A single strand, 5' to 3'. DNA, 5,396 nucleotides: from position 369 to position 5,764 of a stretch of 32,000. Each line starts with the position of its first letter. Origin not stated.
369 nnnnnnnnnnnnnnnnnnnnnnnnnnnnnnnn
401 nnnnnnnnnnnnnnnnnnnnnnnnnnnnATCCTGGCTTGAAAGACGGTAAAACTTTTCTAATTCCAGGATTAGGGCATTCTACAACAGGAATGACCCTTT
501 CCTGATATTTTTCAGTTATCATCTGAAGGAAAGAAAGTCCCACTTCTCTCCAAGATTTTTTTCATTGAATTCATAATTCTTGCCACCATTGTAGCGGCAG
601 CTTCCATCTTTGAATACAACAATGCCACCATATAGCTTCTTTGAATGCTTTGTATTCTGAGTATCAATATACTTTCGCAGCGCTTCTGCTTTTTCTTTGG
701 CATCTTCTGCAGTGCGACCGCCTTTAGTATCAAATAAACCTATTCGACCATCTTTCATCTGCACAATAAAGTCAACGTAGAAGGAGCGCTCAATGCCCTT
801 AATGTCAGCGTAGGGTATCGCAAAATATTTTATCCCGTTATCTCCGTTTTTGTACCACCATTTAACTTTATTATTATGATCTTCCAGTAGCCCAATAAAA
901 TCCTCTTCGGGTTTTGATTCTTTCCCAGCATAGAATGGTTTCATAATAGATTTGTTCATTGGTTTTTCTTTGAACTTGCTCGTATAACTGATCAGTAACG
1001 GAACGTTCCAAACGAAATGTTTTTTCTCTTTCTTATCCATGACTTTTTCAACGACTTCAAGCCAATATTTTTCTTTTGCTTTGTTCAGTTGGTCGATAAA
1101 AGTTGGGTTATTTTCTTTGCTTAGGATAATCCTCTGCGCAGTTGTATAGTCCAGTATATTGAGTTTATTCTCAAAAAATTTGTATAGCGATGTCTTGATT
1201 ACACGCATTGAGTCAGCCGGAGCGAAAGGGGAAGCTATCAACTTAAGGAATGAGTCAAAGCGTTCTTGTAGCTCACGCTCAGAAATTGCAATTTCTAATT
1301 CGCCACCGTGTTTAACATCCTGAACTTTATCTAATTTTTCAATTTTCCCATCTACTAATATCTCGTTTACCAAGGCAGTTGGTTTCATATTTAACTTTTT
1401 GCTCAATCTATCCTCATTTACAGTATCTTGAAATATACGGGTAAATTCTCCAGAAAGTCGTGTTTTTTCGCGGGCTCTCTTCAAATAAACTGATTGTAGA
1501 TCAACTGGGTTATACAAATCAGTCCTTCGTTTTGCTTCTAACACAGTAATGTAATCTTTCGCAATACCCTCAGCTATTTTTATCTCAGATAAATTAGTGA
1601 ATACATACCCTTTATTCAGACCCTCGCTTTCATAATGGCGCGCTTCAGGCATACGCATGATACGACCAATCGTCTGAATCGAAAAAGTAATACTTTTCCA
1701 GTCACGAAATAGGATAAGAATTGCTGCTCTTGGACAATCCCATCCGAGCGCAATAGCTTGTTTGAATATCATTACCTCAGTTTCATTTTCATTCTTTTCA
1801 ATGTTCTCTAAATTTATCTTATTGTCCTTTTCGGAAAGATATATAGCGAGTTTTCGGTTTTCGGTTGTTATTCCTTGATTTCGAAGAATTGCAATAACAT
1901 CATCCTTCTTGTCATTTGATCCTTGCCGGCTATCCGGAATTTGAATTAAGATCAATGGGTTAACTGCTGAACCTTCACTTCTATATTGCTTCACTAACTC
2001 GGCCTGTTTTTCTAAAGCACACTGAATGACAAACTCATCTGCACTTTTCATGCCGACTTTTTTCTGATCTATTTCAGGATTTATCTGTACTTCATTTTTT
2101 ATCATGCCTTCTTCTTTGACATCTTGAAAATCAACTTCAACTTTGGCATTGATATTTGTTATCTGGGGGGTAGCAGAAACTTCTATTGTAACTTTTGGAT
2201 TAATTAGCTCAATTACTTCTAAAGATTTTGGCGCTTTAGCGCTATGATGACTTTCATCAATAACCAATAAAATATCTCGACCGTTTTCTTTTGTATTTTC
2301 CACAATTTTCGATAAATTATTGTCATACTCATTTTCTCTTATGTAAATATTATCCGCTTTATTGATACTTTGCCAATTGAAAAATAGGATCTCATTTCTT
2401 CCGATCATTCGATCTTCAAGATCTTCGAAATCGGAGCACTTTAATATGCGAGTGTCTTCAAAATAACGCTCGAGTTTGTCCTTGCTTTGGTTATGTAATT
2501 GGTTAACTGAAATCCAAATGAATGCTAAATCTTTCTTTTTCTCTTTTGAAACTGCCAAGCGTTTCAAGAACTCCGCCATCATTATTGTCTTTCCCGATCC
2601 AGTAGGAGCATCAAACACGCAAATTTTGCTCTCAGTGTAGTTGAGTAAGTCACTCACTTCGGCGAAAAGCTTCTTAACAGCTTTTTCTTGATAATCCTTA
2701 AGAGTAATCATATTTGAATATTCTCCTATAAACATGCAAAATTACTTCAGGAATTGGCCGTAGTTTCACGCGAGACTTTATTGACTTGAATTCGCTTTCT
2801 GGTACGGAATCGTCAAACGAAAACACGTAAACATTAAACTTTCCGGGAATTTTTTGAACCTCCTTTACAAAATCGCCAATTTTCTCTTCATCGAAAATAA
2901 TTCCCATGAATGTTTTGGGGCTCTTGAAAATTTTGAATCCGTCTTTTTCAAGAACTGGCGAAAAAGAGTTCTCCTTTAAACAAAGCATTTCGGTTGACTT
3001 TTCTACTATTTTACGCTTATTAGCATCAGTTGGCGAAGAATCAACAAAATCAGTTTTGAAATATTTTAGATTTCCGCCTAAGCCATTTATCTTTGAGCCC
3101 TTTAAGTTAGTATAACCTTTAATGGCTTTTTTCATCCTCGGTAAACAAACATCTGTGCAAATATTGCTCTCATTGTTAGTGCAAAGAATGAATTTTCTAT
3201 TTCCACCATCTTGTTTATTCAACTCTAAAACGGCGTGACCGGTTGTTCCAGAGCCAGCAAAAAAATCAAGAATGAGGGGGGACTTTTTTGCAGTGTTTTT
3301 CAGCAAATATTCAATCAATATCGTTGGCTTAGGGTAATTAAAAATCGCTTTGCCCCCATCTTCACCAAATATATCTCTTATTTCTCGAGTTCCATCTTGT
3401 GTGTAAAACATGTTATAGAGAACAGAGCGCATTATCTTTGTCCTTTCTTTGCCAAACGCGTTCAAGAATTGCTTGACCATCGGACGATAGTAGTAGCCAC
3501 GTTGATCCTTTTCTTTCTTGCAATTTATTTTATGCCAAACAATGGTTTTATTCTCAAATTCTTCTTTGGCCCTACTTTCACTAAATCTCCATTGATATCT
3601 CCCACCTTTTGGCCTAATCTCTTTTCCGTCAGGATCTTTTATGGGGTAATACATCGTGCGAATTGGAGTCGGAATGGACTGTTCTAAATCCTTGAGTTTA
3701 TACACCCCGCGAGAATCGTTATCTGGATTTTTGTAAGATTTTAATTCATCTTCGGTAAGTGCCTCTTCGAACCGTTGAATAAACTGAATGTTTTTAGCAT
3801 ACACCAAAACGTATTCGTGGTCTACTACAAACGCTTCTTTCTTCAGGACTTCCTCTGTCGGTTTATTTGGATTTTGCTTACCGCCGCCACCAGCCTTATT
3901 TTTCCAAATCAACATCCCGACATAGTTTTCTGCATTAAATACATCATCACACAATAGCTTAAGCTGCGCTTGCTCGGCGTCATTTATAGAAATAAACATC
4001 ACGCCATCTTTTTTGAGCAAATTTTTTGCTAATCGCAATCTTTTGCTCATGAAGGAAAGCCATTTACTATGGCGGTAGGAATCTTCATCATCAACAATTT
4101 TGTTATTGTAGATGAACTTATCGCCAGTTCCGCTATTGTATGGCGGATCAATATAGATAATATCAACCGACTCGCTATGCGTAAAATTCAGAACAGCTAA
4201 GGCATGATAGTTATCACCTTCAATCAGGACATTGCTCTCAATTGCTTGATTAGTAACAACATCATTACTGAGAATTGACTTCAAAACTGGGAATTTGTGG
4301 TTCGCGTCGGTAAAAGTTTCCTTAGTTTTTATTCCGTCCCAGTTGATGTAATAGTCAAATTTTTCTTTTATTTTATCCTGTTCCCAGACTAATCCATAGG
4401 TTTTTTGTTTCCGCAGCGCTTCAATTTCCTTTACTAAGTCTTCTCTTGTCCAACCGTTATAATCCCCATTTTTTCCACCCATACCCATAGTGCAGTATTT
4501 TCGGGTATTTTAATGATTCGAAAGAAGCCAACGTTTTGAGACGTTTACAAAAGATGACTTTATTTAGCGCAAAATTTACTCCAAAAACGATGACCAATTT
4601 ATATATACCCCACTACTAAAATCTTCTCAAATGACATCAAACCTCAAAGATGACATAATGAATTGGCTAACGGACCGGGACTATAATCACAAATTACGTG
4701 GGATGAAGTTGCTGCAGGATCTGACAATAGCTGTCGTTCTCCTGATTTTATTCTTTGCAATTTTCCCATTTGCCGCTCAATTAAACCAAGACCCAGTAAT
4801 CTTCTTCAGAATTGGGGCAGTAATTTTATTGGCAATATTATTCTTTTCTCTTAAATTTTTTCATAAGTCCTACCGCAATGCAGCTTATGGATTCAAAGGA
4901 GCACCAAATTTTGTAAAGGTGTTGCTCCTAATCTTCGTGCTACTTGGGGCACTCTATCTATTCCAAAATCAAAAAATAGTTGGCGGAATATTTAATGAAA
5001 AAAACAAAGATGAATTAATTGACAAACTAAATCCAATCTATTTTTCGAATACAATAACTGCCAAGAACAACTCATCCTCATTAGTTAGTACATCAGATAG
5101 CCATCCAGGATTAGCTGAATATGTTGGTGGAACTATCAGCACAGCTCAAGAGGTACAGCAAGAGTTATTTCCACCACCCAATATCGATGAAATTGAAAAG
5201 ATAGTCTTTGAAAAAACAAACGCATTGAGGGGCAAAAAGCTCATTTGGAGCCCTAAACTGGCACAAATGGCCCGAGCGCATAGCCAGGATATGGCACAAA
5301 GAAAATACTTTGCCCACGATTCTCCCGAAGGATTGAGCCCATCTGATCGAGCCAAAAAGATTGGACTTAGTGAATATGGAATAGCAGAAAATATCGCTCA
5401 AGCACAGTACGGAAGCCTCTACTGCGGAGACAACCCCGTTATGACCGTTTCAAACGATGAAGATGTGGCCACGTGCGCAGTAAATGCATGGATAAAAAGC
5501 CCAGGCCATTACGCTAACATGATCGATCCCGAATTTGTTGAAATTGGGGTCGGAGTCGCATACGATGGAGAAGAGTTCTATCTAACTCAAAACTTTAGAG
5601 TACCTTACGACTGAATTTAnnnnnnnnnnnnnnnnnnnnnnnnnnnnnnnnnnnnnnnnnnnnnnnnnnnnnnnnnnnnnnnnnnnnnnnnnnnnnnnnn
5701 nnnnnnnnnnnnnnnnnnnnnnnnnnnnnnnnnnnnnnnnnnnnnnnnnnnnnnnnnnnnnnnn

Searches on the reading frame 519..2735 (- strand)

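Call 6: search_protein_families(library=pfam, proteins=[window:519-2735:-], max_evalue=0.1)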
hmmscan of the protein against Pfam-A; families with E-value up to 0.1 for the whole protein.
window:519-2735:- (738 aa): 8 families
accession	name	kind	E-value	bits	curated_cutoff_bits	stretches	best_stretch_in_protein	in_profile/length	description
PF04851.21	ResIII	-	2.7e-23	83.1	22.5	1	10-191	2-163/164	Type III restriction enzyme, res subunit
PF18766.7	SWI2_SNF2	-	3.9e-08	33.7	26.7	1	15-193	1-158/221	SWI2/SNF2 ATPase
PF00270.35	DEAD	-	7.6e-08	32.7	26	1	30-195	17-164/167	DEAD/DEAH box helicase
PF25199.1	nSTAND_NTPase5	-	0.00038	20.7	34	1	20-97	25-98/145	Novel STAND NTPase 5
PF00271.37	Helicase_C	-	0.00045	20.9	23.5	1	299-362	45-109/110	Helicase conserved C-terminal domain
PF13191.12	AAA_16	-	0.031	15.2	32.6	1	44-172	32-151/167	AAA ATPase domain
PF13401.12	AAA_22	-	0.036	14.8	27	0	37-173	6-102/130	AAA domain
PF24883.2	NPHP3_N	-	0.067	13.8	24.8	0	33-84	19-67/164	Nephrocystin 3, N-terminal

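Call 7: search_protein_families(library=padloc, proteins=[window:519-2735:-], max_evalue=0.1)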
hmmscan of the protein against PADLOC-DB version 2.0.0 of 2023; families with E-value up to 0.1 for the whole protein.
window:519-2735:- (738 aa): 9 families
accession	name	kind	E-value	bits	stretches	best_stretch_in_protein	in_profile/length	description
PDLC03653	REase_III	-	1.7e-17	60.8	1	67-385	174-492/883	Type III restriction enzyme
PDLC03652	REase_III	-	6.3e-17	58.9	2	184-371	203-398/809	Type III restriction enzyme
PDLC03650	REase_III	-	7.6e-15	52.4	1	156-380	227-439/898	Type III restriction enzyme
PDLC01759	Cas3b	-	0.00025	17.9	1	11-60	208-254/711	-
PDLC00938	Cas3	-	0.00083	16.7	1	39-103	2-64/358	CRISPR-associated helicase Cas3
PDLC01252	Cas3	-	0.0025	15.3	1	39-362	2-288/324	CAS-I; effector_G3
PDLC01765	Cas3c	-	0.014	12.3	1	35-122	182-262/612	-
PDLC01769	Cas3g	-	0.053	10.1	0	152-249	171-270/836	-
PDLC01439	typeIV_DinG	-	0.057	10.1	1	35-54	33-52/575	CAS-IV-A; associated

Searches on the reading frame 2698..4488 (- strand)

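Call 6: search_protein_families(library=pfam, proteins=[window:2698-4488:-], max_evalue=0.1)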
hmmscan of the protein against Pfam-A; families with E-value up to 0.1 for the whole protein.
window:2698-4488:- (596 aa): 3 families
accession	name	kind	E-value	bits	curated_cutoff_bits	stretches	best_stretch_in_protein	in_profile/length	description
PF01555.25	N6_N4_Mtase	-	9.1e-34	117.8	26.7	1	108-437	1-210/221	DNA methylase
PF02086.21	MethyltransfD12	-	4.7e-06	27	22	1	92-148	161-218/253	D12 class N6 adenine-specific DNA methyltransferase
PF03602.21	Cons_hypoth95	-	0.00031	20.9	24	1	88-121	95-127/182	Conserved hypothetical protein 95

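Call 7: search_protein_families(library=padloc, proteins=[window:2698-4488:-], max_evalue=0.1)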
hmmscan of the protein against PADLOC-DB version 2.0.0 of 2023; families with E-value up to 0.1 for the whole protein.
window:2698-4488:- (596 aa): 37 families (the best 25 are shown)
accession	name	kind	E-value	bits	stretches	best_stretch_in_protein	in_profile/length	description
PDLC03642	MTase_III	-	1.5e-86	289.2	1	19-504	32-454/528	Type III methyltransferase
PDLC03634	MTase_III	-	9.9e-85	283.6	1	41-441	53-447/621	Type III methyltransferase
PDLC03644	MTase_III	-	9.4e-80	266.9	1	60-478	15-420/542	Type III methyltransferase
PDLC03641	MTase_III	-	4.6e-75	251.4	2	134-442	175-450/657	Type III methyltransferase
PDLC03639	MTase_III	-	7e-71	237.4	2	17-307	22-293/639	Type III methyltransferase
PDLC03637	MTase_III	-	1.4e-58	196.9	1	83-440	119-455/513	Type III methyltransferase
PDLC03640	MTase_III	-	3.9e-57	192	2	244-470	247-461/654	Type III methyltransferase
PDLC03635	MTase_III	-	6.7e-45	152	1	83-461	216-581/708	Type III methyltransferase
PDLC03636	MTase_III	-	1.1e-44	151.2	1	75-459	36-412/575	Type III methyltransferase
PDLC03645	MTase_III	-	1.1e-40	137.4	2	87-186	141-240/709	Type III methyltransferase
PDLC03646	MTase_III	-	4.6e-38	128.7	1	69-459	455-843/1057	Type III methyltransferase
PDLC03638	MTase_III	-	6.4e-37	125.3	1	86-458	381-683/816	Type III methyltransferase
PDLC03278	MTase_II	-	2e-33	114.4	2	95-241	8-130/390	Type II methyltransferase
PDLC03643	MTase_III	-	3.8e-30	103.4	1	147-439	1-267/465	Type III methyltransferase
PDLC03354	MTase_II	-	5.6e-22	76.3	2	71-268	45-243/425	Type II methyltransferase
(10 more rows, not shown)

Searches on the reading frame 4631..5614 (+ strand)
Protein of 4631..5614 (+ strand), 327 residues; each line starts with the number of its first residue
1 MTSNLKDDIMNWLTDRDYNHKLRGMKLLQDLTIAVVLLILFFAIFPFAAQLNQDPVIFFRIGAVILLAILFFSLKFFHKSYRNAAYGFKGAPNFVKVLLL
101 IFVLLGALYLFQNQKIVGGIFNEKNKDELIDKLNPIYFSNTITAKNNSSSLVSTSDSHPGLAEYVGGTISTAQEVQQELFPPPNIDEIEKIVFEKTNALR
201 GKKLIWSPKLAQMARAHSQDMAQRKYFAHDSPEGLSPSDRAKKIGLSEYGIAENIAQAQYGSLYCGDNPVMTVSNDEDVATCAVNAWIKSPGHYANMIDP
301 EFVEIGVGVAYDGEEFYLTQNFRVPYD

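Call 6: search_protein_families(library=pfam, proteins=[window:4631-5614:+], max_evalue=0.1)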
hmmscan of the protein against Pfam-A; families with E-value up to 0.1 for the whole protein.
window:4631-5614:+ (327 aa): 2 families
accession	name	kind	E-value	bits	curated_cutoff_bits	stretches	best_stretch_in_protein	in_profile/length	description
PF00188.32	CAP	-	1.3e-18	68.4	21.1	1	202-322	14-117/117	Cysteine-rich secretory protein family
PF13858.11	DUF4199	-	0.024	15.5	32.3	1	33-110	6-85/165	Protein of unknown function (DUF4199)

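Call 7: search_protein_families(library=padloc, proteins=[window:4631-5614:+], max_evalue=0.1)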
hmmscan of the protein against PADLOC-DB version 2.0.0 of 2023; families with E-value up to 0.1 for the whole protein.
window:4631-5614:+ (327 aa): 1 family
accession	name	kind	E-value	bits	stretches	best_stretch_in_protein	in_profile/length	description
PDLC01991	CARF_m8--CARF_LolE_TM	-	0.0045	13.1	1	26-85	101-161/810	-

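Call 54: search_protein_families(library=ncbifam, proteins=[window:4631-5614:+], max_evalue=0.01)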
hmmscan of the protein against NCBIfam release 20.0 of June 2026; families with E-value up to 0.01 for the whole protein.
window:4631-5614:+ (327 aa): 2 families
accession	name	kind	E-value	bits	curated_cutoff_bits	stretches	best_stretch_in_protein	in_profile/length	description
TIGR02909.1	spore_YkwD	subfamily_domain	1.1e-19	70.6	171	1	189-322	5-125/127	uncharacterized protein, YkwD family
NF052539.1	DivAsocLipDalA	equivalog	7e-08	32.5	200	1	184-258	43-121/169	divisome-associated lipoprotein DalA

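Call 55: search_protein_families(library=phrogs, proteins=[window:4631-5614:+], max_evalue=0.01)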
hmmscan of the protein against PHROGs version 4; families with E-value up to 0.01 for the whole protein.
window:4631-5614:+ (327 aa): 1 family
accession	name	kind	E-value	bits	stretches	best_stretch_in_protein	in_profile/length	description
phrog_16914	-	moron, auxiliary metabolic gene and host takeover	1.5e-17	64.9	1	174-322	62-197/200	sporulation protein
